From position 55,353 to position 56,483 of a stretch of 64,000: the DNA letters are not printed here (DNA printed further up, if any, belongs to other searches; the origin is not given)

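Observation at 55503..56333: RpoA ends after the N-terminal domain: alpha-CTD replaced by an acidic-then-basic low-complexity tail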

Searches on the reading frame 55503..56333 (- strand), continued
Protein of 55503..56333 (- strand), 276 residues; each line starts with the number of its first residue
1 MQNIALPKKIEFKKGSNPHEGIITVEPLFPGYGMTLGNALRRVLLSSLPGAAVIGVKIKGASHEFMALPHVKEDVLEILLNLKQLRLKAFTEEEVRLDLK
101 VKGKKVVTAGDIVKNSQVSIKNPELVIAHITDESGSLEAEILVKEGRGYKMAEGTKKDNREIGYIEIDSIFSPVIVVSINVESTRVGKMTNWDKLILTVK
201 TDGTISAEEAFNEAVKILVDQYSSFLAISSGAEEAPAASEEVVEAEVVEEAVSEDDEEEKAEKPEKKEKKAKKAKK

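Call 34: find_homologous_proteins(query=P0122, max_evalue=1e-10)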
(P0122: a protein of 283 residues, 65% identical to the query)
Query P0122 (283 aa): 8000 proteins with E <= 1e-10 among 8000 candidates; the best 120 are listed.
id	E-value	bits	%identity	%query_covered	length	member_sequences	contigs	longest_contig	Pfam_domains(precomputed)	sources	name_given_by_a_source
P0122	1.9e-174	596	100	100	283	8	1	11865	PF01000.32,PF01193.30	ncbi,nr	ncbi:DNA-directed RNA polymerase subunit alpha [Patescibacteria group bacterium]|nr:DNA-directed RNA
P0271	2.0e-166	570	96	100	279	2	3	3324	PF01000.32,PF01193.30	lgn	-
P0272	3.5e-154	530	94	81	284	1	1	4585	PF01000.32,PF01193.30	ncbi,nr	ncbi:MAG: DNA-directed RNA polymerase subunit alpha [bacterium]|nr:DNA-directed RNA polymerase subun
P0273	5.1e-149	513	87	100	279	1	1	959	PF01000.32,PF01193.30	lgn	-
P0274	4.6e-148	510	89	100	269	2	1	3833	PF01000.32,PF01193.30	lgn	-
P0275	2.1e-145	501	87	94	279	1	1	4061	PF01000.32,PF01193.30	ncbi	-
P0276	8.1e-139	480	90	80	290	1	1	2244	PF01000.32,PF01193.30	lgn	-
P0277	5.2e-117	408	70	100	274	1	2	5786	PF01000.32,PF01193.30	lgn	-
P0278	4.8e-116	405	79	80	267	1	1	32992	PF01000.32,PF01193.30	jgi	jgi:DNA-directed RNA polymerase subunit alpha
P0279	5.5e-116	405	75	84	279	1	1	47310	PF01000.32,PF01193.30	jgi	-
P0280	2.9e-115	402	78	80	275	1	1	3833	PF01000.32,PF01193.30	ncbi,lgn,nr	ncbi:MAG: DNA-directed RNA polymerase subunit alpha [Patescibacteria group bacterium]|nr:DNA-directe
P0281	7.5e-115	401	80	80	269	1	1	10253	PF01000.32,PF01193.30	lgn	-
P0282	2.2e-114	400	77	80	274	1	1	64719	PF01000.32,PF01193.30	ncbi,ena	-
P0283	8.3e-114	398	69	100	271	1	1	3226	PF01000.32,PF01193.30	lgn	-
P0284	1.1e-113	397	68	100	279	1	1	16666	PF01000.32,PF01193.30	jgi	-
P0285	1.7e-113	397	67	95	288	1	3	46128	PF01000.32,PF01193.30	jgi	-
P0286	5.9e-113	395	78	81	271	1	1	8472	PF01000.32,PF01193.30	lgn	-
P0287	5.9e-113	395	67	90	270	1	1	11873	PF01000.32,PF01193.30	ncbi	-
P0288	6.0e-113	395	68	100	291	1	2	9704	PF01000.32,PF01193.30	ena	-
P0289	9.0e-113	394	74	87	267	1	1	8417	PF01000.32,PF01193.30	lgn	-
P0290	1.6e-112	393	74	80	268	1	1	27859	PF01000.32,PF01193.30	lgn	-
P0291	1.8e-112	393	66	90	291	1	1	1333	PF01000.32,PF01193.30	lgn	-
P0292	2.0e-112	393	64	100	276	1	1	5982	PF01000.32,PF01193.30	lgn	-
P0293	2.5e-112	393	67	100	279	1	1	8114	PF01000.32,PF01193.30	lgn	-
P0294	3.0e-112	393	75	82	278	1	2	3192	PF01000.32,PF01193.30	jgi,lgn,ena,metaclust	metaclust:\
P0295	3.0e-112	393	67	100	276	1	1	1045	PF01000.32,PF01193.30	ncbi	-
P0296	7.6e-112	391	75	80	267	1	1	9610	PF01000.32,PF01193.30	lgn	-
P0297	9.6e-112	391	68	100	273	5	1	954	PF01000.32,PF01193.30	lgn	-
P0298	1.0e-111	391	66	100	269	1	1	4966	PF01000.32,PF01193.30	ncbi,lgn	-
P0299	1.1e-111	391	75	80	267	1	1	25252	PF01000.32,PF01193.30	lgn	-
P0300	1.1e-111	391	76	82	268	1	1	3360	PF01000.32,PF01193.30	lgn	-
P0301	1.5e-111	390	77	80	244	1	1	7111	PF01000.32,PF01193.30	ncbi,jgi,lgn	-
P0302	1.6e-111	390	66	100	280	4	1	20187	PF01000.32,PF01193.30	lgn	-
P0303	1.7e-111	390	73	89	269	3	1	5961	PF01000.32,PF01193.30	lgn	-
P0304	1.7e-111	390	76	80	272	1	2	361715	PF01000.32,PF01193.30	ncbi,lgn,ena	-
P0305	2.4e-111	390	76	80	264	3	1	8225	PF01000.32,PF01193.30,PF13656.12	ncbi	ncbi:MAG: DNA-directed RNA polymerase subunit alpha [Candidatus Falkowbacteria bacterium]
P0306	3.2e-111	389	70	92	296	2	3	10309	PF01000.32,PF01193.30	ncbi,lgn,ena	-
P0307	3.7e-111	389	67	100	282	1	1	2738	PF01000.32,PF01193.30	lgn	-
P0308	4.7e-111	389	65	100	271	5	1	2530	PF01000.32,PF01193.30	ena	-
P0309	5.1e-111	389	76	80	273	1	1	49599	PF01000.32,PF01193.30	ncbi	ncbi:MAG: DNA-directed RNA polymerase subunit alpha [Candidatus Falkowbacteria bacterium]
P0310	5.6e-111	388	65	100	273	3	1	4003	PF01000.32,PF01193.30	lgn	-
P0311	5.7e-111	388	76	80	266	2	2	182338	PF01000.32,PF01193.30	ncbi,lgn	-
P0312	5.7e-111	388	73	87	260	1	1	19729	PF01000.32,PF01193.30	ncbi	ncbi:MAG: DNA-directed RNA polymerase subunit alpha [Candidatus Falkowbacteria bacterium]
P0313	6.0e-111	388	71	86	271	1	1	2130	PF01000.32,PF01193.30,PF13656.12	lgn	-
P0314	8.8e-111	388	73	90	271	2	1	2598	PF01000.32,PF01193.30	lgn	-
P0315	1.1e-110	387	67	100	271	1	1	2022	PF01000.32,PF01193.30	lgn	-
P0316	1.3e-110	387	68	98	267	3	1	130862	PF01000.32,PF01193.30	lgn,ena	-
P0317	1.6e-110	387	74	83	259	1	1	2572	PF01000.32,PF01193.30,PF13656.12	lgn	-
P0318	1.9e-110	387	66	98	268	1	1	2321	PF01000.32,PF01193.30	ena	-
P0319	2.4e-110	386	76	80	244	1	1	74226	PF01000.32,PF01193.30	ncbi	-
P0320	2.4e-110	386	76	78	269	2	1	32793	PF01000.32,PF01193.30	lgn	-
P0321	3.4e-110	386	76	80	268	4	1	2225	PF01000.32,PF01193.30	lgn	-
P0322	4.8e-110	385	69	100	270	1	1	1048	PF01000.32,PF01193.30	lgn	-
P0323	4.9e-110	385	67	100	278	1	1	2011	PF01000.32,PF01193.30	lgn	-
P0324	5.4e-110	385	74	80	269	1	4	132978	PF01000.32,PF01193.30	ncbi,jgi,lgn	jgi:DNA-directed RNA polymerase subunit alpha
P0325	7.6e-110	385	66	100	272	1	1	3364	PF01000.32,PF01193.30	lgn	-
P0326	7.9e-110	385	65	100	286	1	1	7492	PF01000.32,PF01193.30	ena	-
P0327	9.5e-110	384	68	100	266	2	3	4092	PF01000.32,PF01193.30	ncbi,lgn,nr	ncbi:DNA-directed RNA polymerase subunit alpha [Patescibacteria group bacterium]|nr:DNA-directed RNA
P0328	9.8e-110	384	71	85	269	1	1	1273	PF01000.32,PF01193.30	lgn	-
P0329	9.9e-110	384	75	80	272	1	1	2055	PF01000.32,PF01193.30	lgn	-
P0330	9.9e-110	384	67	100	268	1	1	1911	PF01000.32,PF01193.30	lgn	-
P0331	1.1e-109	384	66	100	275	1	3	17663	PF01000.32,PF01193.30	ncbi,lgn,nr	ncbi:DNA-directed RNA polymerase subunit alpha [Candidatus Falkowbacteria bacterium]|nr:DNA-directed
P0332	1.2e-109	384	73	78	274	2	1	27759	PF01000.32,PF01193.30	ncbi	-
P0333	1.2e-109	384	65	100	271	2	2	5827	PF01000.32,PF01193.30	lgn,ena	-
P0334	1.4e-109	384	65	100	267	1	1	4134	PF01000.32,PF01193.30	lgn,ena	-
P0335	1.5e-109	384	65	100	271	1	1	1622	PF01000.32,PF01193.30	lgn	-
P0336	1.6e-109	384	70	87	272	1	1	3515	PF01000.32,PF01193.30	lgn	-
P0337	1.7e-109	384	72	81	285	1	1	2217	PF01000.32,PF01193.30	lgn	-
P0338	1.7e-109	383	66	100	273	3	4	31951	PF01000.32,PF01193.30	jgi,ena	jgi:DNA-directed RNA polymerase subunit alpha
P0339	1.9e-109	383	65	100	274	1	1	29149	PF01000.32,PF01193.30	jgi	-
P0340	1.9e-109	383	66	100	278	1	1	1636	PF01000.32,PF01193.30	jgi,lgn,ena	-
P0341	2.1e-109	383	65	100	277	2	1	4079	PF01000.32,PF01193.30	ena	-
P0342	2.5e-109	383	73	80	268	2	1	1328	PF01000.32,PF01193.30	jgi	jgi:DNA-directed RNA polymerase subunit alpha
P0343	3.1e-109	383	74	82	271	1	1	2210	PF01000.32,PF01193.30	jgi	-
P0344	3.3e-109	383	74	80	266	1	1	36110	PF01000.32,PF01193.30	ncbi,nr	ncbi:MAG: DNA-directed RNA polymerase subunit alpha [Patescibacteria group bacterium]|nr:DNA-directe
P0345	3.9e-109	382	70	89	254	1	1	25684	PF01000.32,PF01193.30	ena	-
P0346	4.0e-109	382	64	100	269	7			PF01000.32,PF01193.30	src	-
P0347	4.2e-109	382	65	100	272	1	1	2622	PF01000.32,PF01193.30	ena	-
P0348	4.2e-109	382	66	100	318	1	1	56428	PF01000.32,PF01193.30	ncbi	-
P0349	5.4e-109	382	66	100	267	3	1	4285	PF01000.32,PF01193.30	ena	-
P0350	6.0e-109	382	74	80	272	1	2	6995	PF01000.32,PF01193.30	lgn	-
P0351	6.6e-109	382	71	84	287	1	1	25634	PF01000.32,PF01193.30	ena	-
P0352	6.8e-109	382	67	100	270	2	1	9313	PF01000.32,PF01193.30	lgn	-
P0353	7.2e-109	381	74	80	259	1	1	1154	PF01000.32,PF01193.30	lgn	-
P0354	7.8e-109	381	65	100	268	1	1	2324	PF01000.32,PF01193.30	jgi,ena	-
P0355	1.2e-108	381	66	100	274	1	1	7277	PF01000.32,PF01193.30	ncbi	ncbi:MAG: DNA-directed RNA polymerase subunit alpha [Patescibacteria group bacterium]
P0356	1.3e-108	381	73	80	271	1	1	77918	PF01000.32,PF01193.30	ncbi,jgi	ncbi:MAG: DNA-directed RNA polymerase subunit alpha [Patescibacteria group bacterium]|jgi:DNA-direct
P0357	1.6e-108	380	65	100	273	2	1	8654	PF01000.32,PF01193.30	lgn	-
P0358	1.8e-108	380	70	89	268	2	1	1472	PF01000.32,PF01193.30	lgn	-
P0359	2.1e-108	380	64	100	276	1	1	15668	PF01000.32,PF01193.30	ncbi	-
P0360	2.1e-108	380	65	100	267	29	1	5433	PF01000.32,PF01193.30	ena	-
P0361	2.6e-108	380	70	87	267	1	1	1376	PF01000.32,PF01193.30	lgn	-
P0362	2.9e-108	379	75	83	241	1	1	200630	PF01000.32,PF01193.30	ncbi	-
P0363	3.4e-108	379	69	86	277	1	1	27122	PF01000.32,PF01193.30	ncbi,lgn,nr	ncbi:MAG: DNA-directed RNA polymerase subunit alpha [Patescibacteria group bacterium]|nr:DNA-directe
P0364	3.7e-108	379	76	80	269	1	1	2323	PF01000.32,PF01193.30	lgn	-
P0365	3.7e-108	379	73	80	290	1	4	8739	PF01000.32,PF01193.30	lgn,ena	-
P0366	4.1e-108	379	64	100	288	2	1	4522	PF01000.32,PF01193.30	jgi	-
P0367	4.3e-108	379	75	80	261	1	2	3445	PF01000.32,PF01193.30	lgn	-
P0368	5.2e-108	379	72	84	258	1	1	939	PF01000.32,PF01193.30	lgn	-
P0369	5.2e-108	379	67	100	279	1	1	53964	PF01000.32,PF01193.30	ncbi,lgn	-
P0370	5.9e-108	378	63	100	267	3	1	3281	PF01000.32,PF01193.30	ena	-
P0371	6.2e-108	378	64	100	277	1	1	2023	PF01000.32,PF01193.30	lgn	-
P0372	6.3e-108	378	65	100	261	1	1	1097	PF01000.32,PF01193.30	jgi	-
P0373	7.4e-108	378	72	80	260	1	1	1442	PF01000.32,PF01193.30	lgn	-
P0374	7.9e-108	378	64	100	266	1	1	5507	PF01000.32,PF01193.30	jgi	-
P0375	8.0e-108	378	74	80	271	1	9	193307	PF01000.32,PF01193.30,PF13656.12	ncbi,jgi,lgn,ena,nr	ncbi:DNA-directed RNA polymerase subunit alpha [Patescibacteria group bacterium]|nr:DNA-directed RNA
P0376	9.8e-108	378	74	78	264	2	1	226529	PF01000.32,PF01193.30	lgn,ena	-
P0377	1.0e-107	378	72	80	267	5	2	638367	PF01000.32,PF01193.30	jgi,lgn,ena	jgi:DNA-directed RNA polymerase subunit alpha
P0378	1.0e-107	378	75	80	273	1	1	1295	PF01000.32,PF01193.30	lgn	-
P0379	1.1e-107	378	74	82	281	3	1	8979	PF01000.32,PF01193.30,PF13656.12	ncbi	-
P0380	1.2e-107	377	74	80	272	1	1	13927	PF01000.32,PF01193.30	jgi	jgi:DNA-directed RNA polymerase subunit alpha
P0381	1.2e-107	377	66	100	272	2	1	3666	PF01000.32,PF01193.30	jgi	-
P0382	1.9e-107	377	66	100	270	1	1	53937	PF01000.32,PF01193.30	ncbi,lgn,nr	ncbi:MAG: DNA-directed RNA polymerase subunit alpha [bacterium]|nr:DNA-directed RNA polymerase subun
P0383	1.9e-107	377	63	100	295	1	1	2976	PF01000.32,PF01193.30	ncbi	ncbi:MAG: DNA-directed RNA polymerase subunit alpha [Patescibacteria group bacterium]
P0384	2.0e-107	377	73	86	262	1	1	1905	PF01000.32,PF01193.30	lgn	-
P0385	2.0e-107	377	65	100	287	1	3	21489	PF01000.32,PF01193.30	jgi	jgi:DNA-directed RNA polymerase subunit alpha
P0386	2.1e-107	377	66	100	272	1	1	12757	PF01000.32,PF01193.30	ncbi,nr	ncbi:MAG: DNA-directed RNA polymerase subunit alpha [bacterium]|nr:DNA-directed RNA polymerase subun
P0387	2.2e-107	377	71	82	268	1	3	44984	PF01000.32,PF01193.30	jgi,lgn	-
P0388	2.5e-107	376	74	80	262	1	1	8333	PF01000.32,PF01193.30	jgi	jgi:DNA-directed RNA polymerase subunit alpha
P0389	2.6e-107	376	71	88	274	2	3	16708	PF01000.32,PF01193.30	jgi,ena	-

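Call 41: predict_structure(alignment_id=A2)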
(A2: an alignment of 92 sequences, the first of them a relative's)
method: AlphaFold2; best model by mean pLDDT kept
length: 276 residues; sequences in the alignment: 92
mean_pLDDT: 88.4   pTM: 0.77
mean pLDDT of the five models: 88.4, 87.9, 86.6, 86.3, 86.3
residues with pLDDT >= 90: 210; 70-90: 21; 50-70: 25; < 50: 20
segments of 3 or more residues with pLDDT < 50: 250-262, 268-271
pLDDT, mean of each block of 10 residues (from residue 1): 89 97 97 97 97 97 96 98 97 97 98 98 98 98 96 80 92 98 94 98 97 97 90 64 53 43 49 55
secondary structure, 60 per line:
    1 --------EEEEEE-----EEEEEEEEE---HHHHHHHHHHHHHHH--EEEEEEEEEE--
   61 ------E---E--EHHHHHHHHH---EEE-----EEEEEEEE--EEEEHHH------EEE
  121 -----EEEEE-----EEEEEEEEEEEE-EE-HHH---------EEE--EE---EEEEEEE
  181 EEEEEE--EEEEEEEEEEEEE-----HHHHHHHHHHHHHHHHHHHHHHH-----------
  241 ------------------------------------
elements in order: E9-14 E20-28 H32-46 E49-58 H75-83 E87-89 E95-102 E105-108 E118-120 E126-130 E136-147 E164-166 E174-186 E189-201 H207-229

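Call 43: find_encoding_contigs(protein=P0011, flank=4000, max_places=2)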
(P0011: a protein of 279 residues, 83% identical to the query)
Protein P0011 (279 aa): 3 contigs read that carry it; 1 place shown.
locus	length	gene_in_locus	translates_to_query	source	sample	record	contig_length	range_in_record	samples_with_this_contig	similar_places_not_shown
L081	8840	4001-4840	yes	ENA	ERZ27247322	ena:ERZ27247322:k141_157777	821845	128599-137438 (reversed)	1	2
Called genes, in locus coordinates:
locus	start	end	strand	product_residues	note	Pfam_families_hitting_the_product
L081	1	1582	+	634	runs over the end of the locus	PF01411:tRNA-synt_2c, PF07973:tRNA_SAD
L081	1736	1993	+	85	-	PF01176:eIF-1a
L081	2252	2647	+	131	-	PF00416:Ribosomal_S13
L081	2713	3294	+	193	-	PF00411:Ribosomal_S11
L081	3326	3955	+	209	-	PF00163:Ribosomal_S4, PF01479:S4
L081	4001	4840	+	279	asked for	PF01193:RNA_pol_L, PF13656:RNA_pol_L_2 (faint), PF01000:RNA_pol_A_bac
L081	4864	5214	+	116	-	PF01196:Ribosomal_L17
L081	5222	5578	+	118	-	PF00572:Ribosomal_L13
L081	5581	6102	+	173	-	PF00380:Ribosomal_S9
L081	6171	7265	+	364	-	PF03462:PCRF, PF00472:RF-1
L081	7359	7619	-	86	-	-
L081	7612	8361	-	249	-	-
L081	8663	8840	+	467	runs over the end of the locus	PF13567:DUF4131, PF03772:Competence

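Call 44: find_encoding_contigs(protein=P0377, flank=4000, max_places=2)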
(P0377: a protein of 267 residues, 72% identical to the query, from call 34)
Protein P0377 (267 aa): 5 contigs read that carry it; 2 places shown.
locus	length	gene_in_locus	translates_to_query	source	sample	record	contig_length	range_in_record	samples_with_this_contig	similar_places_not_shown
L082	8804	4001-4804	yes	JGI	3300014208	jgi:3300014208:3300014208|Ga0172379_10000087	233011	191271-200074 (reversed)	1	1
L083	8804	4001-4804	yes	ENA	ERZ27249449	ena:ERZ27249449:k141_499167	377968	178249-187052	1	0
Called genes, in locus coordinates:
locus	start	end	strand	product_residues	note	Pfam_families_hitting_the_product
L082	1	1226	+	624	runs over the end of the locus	PF01411:tRNA-synt_2c, PF07973:tRNA_SAD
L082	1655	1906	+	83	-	PF01176:eIF-1a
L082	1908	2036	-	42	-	-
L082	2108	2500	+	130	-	PF00416:Ribosomal_S13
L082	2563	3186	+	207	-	PF00411:Ribosomal_S11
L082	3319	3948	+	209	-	PF00163:Ribosomal_S4, PF01479:S4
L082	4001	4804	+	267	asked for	PF01193:RNA_pol_L, PF01000:RNA_pol_A_bac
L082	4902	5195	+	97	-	PF01196:Ribosomal_L17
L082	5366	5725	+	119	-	PF00572:Ribosomal_L13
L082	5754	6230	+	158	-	PF00380:Ribosomal_S9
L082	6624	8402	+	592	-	-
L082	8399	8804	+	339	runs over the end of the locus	-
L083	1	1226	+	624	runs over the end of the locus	PF01411:tRNA-synt_2c, PF07973:tRNA_SAD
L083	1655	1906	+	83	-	PF01176:eIF-1a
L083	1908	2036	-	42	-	-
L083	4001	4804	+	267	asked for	PF01193:RNA_pol_L, PF01000:RNA_pol_A_bac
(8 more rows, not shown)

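Call 48: find_encoding_contigs(protein=P0002, flank=1500, max_places=1)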
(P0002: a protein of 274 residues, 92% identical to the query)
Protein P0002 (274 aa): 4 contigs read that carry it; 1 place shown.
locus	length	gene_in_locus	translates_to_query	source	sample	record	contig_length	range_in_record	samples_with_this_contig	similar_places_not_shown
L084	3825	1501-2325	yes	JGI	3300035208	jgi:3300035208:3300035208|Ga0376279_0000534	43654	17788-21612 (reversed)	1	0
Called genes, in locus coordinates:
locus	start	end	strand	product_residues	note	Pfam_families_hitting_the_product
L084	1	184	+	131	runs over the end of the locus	PF00416:Ribosomal_S13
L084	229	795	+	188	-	PF00411:Ribosomal_S11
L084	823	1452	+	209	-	PF00163:Ribosomal_S4, PF01479:S4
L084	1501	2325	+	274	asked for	PF01193:RNA_pol_L, PF01000:RNA_pol_A_bac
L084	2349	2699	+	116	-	PF01196:Ribosomal_L17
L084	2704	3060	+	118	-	PF00572:Ribosomal_L13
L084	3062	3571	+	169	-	PF00380:Ribosomal_S9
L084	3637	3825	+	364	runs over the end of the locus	PF03462:PCRF, PF00472:RF-1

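Call 49: find_encoding_contigs(protein=P0010, flank=1500, max_places=1)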
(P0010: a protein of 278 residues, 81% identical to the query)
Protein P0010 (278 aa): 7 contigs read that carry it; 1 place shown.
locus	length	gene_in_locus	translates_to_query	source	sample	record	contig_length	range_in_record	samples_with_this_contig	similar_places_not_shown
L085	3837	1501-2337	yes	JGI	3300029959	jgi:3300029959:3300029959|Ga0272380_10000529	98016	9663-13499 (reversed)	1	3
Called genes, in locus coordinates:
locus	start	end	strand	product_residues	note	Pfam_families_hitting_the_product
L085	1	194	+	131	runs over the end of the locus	PF00416:Ribosomal_S13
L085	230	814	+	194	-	PF00411:Ribosomal_S11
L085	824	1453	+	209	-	PF00163:Ribosomal_S4, PF01479:S4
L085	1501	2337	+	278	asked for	PF01193:RNA_pol_L, PF01000:RNA_pol_A_bac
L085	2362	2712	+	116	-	PF01196:Ribosomal_L17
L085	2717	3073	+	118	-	PF00572:Ribosomal_L13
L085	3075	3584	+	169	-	PF00380:Ribosomal_S9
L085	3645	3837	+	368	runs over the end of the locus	PF03462:PCRF, PF00472:RF-1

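Call 50: find_encoding_contigs(protein=P0038, flank=1500, max_places=1)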
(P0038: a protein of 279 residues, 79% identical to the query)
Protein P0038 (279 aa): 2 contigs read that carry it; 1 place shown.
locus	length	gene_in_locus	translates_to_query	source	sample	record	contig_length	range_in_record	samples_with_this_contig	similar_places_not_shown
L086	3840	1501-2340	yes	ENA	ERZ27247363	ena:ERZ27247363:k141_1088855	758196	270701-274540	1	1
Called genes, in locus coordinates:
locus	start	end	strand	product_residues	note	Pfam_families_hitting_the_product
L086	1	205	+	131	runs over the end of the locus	PF00416:Ribosomal_S13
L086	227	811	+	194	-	PF00411:Ribosomal_S11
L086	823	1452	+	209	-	PF00163:Ribosomal_S4, PF01479:S4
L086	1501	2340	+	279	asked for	PF01193:RNA_pol_L, PF01000:RNA_pol_A_bac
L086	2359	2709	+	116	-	PF01196:Ribosomal_L17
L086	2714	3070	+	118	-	PF00572:Ribosomal_L13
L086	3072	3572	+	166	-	PF00380:Ribosomal_S9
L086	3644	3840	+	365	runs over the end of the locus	PF03462:PCRF, PF00472:RF-1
